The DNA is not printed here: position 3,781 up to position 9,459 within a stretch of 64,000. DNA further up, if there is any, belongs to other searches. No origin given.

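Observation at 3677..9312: Small ORF coupled to a 1,793-aa HEAT / caspase(CHAT)-like / P-loop STAND-type protein beside a Type III R-M: candidate immune sensor-effector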

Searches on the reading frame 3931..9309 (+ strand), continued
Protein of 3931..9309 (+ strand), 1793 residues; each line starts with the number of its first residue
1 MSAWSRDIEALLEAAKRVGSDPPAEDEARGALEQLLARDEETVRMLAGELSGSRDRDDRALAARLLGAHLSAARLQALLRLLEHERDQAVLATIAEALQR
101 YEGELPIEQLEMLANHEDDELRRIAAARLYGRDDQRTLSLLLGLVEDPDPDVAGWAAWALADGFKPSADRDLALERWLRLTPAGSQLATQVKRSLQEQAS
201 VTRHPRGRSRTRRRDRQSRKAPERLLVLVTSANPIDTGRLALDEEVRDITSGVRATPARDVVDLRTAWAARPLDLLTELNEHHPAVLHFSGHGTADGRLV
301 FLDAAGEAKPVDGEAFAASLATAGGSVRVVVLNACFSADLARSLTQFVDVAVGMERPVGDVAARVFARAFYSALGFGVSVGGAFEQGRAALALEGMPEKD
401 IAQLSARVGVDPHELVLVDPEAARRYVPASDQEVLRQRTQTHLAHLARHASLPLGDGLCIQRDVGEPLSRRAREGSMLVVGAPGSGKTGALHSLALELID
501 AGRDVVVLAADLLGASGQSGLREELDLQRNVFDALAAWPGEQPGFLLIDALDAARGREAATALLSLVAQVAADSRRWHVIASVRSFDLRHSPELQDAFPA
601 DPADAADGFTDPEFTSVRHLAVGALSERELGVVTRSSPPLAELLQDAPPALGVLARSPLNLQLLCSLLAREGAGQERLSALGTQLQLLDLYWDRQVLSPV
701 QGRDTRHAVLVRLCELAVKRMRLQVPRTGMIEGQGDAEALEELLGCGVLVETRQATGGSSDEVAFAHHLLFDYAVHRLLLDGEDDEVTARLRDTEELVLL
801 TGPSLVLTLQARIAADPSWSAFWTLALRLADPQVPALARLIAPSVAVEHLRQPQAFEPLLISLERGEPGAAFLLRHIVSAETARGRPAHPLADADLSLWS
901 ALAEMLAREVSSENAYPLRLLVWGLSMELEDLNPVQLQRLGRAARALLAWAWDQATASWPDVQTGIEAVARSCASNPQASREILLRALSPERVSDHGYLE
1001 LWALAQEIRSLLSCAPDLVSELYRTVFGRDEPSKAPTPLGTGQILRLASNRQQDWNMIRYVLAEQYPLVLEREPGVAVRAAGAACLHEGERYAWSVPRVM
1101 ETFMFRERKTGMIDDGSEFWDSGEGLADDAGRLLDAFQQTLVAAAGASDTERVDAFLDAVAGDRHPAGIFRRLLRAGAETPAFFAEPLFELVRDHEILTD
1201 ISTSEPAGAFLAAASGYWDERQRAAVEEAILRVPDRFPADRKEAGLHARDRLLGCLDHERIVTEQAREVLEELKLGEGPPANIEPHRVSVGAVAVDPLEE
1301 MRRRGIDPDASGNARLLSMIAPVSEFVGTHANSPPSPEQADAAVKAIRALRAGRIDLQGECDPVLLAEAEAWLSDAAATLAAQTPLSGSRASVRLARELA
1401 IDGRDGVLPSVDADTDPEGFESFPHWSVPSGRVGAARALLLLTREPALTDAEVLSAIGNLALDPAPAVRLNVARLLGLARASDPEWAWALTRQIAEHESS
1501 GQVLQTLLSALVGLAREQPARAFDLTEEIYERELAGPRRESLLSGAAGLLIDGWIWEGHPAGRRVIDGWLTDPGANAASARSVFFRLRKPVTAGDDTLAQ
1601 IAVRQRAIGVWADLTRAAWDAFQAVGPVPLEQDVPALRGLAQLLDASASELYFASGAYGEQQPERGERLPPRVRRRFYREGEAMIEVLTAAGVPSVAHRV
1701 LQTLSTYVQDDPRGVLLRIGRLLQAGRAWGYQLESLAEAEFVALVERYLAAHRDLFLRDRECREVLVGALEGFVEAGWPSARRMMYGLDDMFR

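Call 18: find_encoding_contigs(protein=P0135, flank=10000, max_places=1)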
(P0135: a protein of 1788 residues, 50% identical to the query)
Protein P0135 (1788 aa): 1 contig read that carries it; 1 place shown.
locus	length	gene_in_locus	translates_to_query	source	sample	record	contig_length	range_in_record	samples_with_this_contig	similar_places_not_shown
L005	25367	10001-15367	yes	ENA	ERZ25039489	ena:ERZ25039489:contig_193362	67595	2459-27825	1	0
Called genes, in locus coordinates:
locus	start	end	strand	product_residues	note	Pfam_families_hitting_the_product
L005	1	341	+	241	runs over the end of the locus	-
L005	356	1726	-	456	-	PF09992:NAGPA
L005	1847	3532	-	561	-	-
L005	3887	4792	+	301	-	PF02899:Phage_int_SAM_1 (weak), PF13495:Phage_int_SAM_4, PF00589:Phage_integrase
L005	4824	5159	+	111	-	-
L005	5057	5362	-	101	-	-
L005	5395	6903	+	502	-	PF00990:GGDEF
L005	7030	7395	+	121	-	-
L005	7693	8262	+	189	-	-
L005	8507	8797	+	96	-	-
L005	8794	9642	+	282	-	-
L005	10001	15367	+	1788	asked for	PF13646:HEAT_2, PF02985:HEAT (faint), PF13646:HEAT_2, PF12770:CHAT, PF13604:AAA_30 (faint)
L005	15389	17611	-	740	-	PF27477:Y4bO_3rd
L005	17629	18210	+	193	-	-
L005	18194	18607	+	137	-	-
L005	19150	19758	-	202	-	-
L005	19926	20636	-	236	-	-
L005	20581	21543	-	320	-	-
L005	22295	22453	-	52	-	-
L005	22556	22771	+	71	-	-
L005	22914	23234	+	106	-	-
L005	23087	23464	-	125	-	-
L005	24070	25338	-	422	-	PF00614:PLDc (faint), PF13091:PLDc_2 (weak)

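Call 19: find_encoding_contigs(protein=P0141, flank=10000, max_places=1)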
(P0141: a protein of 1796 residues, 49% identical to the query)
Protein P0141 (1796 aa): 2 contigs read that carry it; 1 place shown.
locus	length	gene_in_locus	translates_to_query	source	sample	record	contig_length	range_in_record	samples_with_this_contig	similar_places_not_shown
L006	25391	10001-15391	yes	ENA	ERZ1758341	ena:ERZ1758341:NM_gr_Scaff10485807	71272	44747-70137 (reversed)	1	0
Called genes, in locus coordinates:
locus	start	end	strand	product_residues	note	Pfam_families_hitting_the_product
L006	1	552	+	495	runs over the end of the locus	PF02470:MlaD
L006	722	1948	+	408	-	PF00589:Phage_integrase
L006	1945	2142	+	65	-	PF07927:HicA_toxin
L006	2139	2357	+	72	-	PF15919:HicB_lk_antitox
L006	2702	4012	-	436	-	-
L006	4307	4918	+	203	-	-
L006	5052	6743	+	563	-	-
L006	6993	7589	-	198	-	-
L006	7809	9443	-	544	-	-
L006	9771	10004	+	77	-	-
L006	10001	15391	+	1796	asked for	PF13646:HEAT_2 (weak), PF12770:CHAT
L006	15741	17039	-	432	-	PF26686:DUF8575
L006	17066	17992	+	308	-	PF00106:adh_short, PF08659:KR, PF13561:adh_short_C2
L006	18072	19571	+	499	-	PF00264:Tyrosinase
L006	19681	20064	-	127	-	-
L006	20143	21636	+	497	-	PF00392:GntR, PF00155:Aminotran_1_2, PF00266:Aminotran_5 (weak), PF12897:Asp_aminotransf (weak)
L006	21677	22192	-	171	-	-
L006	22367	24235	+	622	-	PF25023:TEN_YD-shell (weak), PF05593:RHS_repeat (weak), PF25023:TEN_YD-shell (weak)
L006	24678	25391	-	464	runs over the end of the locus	PF01544:CorA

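Call 20: find_encoding_contigs(protein=P0140, flank=10000, max_places=1)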
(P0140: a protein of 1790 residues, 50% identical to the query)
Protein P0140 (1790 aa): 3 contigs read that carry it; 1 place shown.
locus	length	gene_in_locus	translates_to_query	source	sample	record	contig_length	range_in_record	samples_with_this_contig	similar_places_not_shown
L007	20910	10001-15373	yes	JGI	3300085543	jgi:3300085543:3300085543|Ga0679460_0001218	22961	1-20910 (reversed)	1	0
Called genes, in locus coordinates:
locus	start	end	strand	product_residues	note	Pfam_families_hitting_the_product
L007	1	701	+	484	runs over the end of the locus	PF13518:HTH_28 (faint), PF13936:HTH_38, PF13384:HTH_23 (weak), PF00665:rve (weak), PF13683:rve_3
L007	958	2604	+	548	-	-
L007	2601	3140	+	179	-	-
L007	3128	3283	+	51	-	-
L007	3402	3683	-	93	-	-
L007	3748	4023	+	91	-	PF13701:DDE_Tnp_1_4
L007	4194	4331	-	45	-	-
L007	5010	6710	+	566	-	-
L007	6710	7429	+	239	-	-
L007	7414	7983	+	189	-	-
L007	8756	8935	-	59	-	-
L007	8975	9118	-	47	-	-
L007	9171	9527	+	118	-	-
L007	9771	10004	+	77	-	-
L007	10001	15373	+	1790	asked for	PF13646:HEAT_2 (weak), PF12770:CHAT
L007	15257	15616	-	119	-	-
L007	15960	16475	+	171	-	-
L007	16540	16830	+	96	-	-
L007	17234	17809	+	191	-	-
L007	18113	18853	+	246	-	PF13489:Methyltransf_23 (weak), PF01209:Ubie_methyltran, PF13847:Methyltransf_31, PF08241:Methyltransf_11, PF08242:Methyltransf_12, PF13649:Methyltransf_25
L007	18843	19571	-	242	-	PF00378:ECH_1, PF16113:ECH_2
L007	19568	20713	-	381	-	PF02515:CoA_transf_3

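Call 21: find_encoding_contigs(protein=P0130, flank=10000, max_places=1)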
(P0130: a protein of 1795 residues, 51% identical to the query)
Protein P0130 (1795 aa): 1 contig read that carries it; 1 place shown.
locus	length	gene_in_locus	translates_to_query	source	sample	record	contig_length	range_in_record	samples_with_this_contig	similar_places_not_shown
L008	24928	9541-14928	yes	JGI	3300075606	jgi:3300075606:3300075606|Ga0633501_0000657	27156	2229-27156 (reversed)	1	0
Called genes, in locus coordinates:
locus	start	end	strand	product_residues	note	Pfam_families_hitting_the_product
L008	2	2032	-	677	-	?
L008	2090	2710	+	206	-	-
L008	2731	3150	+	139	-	-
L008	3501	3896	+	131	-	PF01828:Peptidase_A4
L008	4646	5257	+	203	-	-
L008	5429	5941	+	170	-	-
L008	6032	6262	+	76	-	-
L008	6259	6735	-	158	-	-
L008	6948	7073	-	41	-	-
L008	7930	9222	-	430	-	PF13391:HNH_2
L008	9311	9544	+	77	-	-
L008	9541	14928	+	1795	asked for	PF13646:HEAT_2, PF02985:HEAT (faint), PF13646:HEAT_2, PF12770:CHAT, PF13646:HEAT_2 (weak)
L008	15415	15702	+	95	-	-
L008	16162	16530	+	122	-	-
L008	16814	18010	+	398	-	-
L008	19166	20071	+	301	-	-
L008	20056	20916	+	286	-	-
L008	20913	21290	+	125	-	-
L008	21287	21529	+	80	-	PF12728:HTH_17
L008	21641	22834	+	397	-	PF22022:Phage_int_M (faint), PF00589:Phage_integrase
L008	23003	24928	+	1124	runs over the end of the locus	PF13240:Zn_Ribbon_1 (weak), PF00211:Guanylate_cyc, PF13191:AAA_16, PF13401:AAA_22 (faint)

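Call 26: find_encoding_contigs(protein=P0150, flank=8000, max_places=2)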
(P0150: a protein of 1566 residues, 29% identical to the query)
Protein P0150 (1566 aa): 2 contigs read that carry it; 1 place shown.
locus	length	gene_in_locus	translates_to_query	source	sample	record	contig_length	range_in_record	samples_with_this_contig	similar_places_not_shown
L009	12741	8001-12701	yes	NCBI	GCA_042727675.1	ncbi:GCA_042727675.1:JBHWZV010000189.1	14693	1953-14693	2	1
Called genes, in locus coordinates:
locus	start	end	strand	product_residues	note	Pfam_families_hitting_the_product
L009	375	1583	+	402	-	-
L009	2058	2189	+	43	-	-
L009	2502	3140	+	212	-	-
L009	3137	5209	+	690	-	PF04480:DUF559 (weak), PF18741:MTES_1575, PF04851:ResIII, PF00270:DEAD (weak), PF00271:Helicase_C (weak)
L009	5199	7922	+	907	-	PF02342:TerD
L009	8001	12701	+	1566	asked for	PF13604:AAA_30 (faint)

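Call 27: find_encoding_contigs(protein=P0151, flank=8000, max_places=1)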
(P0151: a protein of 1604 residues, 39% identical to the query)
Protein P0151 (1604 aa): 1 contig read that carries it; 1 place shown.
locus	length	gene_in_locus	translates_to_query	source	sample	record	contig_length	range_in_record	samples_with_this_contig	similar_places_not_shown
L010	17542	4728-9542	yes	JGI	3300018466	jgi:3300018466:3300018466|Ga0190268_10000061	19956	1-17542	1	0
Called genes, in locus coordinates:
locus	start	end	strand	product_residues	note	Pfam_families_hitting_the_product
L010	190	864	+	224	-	PF03995:Inhibitor_I36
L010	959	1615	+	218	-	PF20128:DUF6518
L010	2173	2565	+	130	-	-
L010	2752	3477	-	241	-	-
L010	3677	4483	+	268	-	-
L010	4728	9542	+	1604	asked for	-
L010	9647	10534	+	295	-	-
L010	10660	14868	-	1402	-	PF13289:SIR2_2, PF13646:HEAT_2 (weak)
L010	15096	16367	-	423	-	PF04326:SLFN_AlbA_2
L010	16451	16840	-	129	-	-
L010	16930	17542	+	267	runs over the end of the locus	PF09509:Hypoth_Ymh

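Call 28: search_protein_families(library=padloc, proteins=[L009:2502-3137:+, L009:3137-5206:+, L009:5199-7919:+, P0150, L010:3677-4480:+, L010:9647-10531:+, P0151, L010:10660-14865:-], max_evalue=0.001)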
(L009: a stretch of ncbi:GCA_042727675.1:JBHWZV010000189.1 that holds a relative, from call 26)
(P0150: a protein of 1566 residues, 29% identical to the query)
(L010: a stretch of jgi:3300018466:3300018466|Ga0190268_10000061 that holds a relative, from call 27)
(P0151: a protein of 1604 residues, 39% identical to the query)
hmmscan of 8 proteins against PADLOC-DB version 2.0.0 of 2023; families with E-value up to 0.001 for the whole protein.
L009:2502-3137:+ (212 aa): 0 families

L009:3137-5206:+ (690 aa): 6 families
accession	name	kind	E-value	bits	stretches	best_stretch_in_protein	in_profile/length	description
PDLC03659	mREase_IV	-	5.9e-12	42.3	1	304-581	326-583/945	Type IV methyl-directed restriction enzyme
PDLC03658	mREase_IV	-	9.7e-08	28.2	1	303-357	325-379/953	Type IV methyl-directed restriction enzyme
PDLC02870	DpdF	-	2.7e-07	27.5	1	460-549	232-319/534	DpdF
PDLC02707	PbeA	-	5.4e-07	26.6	0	173-351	252-415/672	PbeA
PDLC01439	typeIV_DinG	-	0.00024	17.9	0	173-227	16-67/575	CAS-IV-A; associated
PDLC03047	REase_I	-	0.0008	15.2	0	499-550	652-703/1107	Type I restriction enzyme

L009:5199-7919:+ (907 aa): 0 families

P0150 (1566 aa): 4 families
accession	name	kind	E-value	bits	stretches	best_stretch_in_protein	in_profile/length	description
PDLC04700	PDC-M54A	-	2.7e-207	688.9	1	11-1566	2-1657/1657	-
PDLC04702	PDC-M54A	-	1.6e-194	647.1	2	3-1045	4-1064/1621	-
PDLC04701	PDC-M54A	-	2.8e-20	69.8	2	461-1031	9-579/1144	-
PDLC04140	mad8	-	4.3e-05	21.2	0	305-348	18-63/314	mads_8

L010:3677-4480:+ (268 aa): 0 families

L010:9647-10531:+ (295 aa): 0 families

P0151 (1604 aa): 2 families
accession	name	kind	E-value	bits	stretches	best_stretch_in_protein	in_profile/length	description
PDLC04700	PDC-M54A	-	4.1e-150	499.4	2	6-1123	2-1143/1657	-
PDLC04702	PDC-M54A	-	3.1e-138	460.5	2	4-1046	10-1037/1621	-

L010:10660-14865:- (1401 aa): 4 families
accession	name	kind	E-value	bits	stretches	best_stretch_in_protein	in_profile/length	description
PDLC03856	LmuA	-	7.8e-09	33.2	1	110-205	114-206/433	-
PDLC00407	ThsA1|ThsA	-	1e-07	29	1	32-177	26-168/478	STALD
PDLC04082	SIR2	-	7.8e-05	19.7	1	113-155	130-172/345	-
PDLC04087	SIR2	-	0.00013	19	1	114-152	135-173/343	-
